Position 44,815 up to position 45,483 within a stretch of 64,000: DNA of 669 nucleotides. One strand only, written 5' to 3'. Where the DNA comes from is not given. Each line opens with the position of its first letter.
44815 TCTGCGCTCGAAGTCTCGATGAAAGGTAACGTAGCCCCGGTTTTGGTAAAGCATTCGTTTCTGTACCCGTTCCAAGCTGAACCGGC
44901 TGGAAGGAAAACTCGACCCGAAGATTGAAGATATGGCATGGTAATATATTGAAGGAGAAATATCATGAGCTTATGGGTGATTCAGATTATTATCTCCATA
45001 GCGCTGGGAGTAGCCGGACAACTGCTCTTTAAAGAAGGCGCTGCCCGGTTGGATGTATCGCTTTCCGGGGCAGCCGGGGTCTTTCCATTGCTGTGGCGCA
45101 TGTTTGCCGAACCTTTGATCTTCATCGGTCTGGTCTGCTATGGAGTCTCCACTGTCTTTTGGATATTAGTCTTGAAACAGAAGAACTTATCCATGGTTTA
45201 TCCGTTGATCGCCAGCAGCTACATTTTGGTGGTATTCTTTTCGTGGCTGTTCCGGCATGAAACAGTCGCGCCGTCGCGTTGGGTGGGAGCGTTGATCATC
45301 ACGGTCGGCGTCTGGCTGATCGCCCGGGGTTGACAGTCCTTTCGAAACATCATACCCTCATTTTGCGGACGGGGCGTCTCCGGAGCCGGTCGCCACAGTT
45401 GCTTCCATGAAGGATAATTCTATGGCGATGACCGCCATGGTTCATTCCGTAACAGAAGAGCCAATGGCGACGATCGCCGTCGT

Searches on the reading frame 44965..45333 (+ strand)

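Call 61: search_protein_families(library=pfam, proteins=[window:44965-45333:+], max_evalue=0.00001)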
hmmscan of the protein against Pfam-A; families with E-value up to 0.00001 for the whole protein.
window:44965-45333:+ (122 aa): 1 family
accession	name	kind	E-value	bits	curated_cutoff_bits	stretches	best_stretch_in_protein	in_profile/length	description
PF00892.27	EamA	-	6.8e-09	36.6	28.2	1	51-120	65-134/135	EamA-like transporter family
